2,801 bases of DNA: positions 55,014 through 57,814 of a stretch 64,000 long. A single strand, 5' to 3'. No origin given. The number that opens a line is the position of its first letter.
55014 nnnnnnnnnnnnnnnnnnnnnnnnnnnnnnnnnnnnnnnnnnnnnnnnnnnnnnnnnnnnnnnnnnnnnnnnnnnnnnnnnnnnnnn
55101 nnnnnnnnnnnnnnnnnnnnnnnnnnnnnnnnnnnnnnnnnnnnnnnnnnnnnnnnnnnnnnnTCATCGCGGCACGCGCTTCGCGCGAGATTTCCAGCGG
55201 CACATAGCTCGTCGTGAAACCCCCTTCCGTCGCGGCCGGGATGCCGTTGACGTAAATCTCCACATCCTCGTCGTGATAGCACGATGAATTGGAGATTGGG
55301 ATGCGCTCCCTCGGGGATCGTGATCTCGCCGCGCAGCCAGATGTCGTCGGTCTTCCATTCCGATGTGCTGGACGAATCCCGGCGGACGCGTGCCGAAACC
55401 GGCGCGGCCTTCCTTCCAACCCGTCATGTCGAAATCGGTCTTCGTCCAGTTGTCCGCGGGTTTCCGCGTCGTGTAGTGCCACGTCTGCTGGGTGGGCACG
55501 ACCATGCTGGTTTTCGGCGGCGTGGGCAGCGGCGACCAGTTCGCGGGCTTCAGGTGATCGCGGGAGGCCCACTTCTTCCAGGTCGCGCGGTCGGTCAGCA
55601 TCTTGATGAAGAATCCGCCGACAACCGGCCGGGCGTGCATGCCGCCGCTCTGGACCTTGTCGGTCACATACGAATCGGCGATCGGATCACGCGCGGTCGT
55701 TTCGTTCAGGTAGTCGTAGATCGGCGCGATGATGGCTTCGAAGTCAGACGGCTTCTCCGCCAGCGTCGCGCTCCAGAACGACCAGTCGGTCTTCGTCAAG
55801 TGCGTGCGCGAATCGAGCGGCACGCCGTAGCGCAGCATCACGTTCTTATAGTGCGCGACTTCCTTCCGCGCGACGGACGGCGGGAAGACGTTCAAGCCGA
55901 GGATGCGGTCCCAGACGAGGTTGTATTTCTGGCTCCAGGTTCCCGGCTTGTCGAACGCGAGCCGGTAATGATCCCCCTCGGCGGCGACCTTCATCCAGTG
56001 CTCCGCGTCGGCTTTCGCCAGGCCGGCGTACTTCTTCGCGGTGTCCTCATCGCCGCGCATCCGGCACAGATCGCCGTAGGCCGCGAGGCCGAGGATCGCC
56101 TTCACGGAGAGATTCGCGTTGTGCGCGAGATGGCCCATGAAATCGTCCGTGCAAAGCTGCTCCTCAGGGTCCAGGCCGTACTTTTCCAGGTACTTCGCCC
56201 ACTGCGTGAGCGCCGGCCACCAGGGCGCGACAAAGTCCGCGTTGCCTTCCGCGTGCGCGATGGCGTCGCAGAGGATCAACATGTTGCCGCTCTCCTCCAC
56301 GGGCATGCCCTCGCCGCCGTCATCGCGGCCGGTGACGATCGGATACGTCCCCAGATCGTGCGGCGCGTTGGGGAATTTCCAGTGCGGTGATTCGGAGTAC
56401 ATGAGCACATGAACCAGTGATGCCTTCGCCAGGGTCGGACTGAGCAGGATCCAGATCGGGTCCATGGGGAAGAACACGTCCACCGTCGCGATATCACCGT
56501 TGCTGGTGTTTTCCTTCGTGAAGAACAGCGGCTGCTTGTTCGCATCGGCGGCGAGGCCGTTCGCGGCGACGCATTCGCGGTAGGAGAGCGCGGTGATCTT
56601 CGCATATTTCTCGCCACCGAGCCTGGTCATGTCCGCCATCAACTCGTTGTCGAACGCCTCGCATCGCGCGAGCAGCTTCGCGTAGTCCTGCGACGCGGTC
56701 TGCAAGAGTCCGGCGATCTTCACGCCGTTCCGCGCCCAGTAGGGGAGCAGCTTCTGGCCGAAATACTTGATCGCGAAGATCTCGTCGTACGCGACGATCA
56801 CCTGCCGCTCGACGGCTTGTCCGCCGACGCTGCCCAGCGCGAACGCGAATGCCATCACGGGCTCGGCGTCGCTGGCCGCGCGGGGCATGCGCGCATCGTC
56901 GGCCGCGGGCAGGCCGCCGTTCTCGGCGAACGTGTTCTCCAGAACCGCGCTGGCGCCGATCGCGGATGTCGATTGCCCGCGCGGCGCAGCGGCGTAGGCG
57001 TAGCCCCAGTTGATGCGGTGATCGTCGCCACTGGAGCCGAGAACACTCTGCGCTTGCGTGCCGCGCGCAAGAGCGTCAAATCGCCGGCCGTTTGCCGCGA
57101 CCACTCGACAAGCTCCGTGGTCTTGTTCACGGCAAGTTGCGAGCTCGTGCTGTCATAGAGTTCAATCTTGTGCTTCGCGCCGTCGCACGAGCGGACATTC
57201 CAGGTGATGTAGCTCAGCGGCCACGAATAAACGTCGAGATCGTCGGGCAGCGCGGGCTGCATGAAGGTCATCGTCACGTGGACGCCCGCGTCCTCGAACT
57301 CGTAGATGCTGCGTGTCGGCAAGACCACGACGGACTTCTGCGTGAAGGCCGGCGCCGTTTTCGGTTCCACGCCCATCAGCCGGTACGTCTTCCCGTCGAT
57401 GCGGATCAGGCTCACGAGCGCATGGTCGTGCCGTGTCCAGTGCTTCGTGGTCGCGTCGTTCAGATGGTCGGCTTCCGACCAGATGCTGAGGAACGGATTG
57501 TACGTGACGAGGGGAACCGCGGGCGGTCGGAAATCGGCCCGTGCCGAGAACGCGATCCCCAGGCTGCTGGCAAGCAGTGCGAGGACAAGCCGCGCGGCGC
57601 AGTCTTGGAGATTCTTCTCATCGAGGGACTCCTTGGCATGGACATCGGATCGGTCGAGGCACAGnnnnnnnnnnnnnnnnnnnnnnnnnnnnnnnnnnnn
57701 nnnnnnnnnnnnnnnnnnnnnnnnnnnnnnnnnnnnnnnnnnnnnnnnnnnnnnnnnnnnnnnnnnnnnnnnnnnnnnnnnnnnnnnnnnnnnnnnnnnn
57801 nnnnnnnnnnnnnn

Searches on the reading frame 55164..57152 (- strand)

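Call 36: search_protein_families(library=pfam, max_evalue=0.001, proteins=[window:55164-57152:-])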
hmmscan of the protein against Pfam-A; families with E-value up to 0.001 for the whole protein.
window:55164-57152:- (662 aa): 2 families
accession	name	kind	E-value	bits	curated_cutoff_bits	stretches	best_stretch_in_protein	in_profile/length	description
PF16335.10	GtaA_6_Hairpin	-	1.8e-127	425.8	24.9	1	180-517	1-342/343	Glutaminase A six helical-hairpin domain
PF17168.10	DUF5127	-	1.5e-29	103.9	28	1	26-174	81-229/229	Domain of unknown function (DUF5127)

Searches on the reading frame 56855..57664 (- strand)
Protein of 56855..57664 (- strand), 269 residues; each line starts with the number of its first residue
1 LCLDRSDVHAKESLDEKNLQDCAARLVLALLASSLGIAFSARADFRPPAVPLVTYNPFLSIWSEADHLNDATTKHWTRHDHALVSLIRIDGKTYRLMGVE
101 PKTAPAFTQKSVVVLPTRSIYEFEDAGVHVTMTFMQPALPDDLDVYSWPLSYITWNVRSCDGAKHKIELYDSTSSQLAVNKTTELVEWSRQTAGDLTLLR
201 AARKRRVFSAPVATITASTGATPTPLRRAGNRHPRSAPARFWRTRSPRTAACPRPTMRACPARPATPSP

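Call 36: search_protein_families(library=pfam, max_evalue=0.001, proteins=[window:56855-57664:-])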
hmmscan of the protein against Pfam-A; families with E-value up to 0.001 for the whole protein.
window:56855-57664:- (269 aa): 2 families
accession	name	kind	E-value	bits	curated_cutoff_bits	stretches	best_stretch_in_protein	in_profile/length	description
PF17168.10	DUF5127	-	1.4e-22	81.1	28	1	117-205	1-89/229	Domain of unknown function (DUF5127)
PF16334.10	DUF4964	-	4e-22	78.3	30.7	1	41-100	20-79/88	Domain of unknown function (DUF4964)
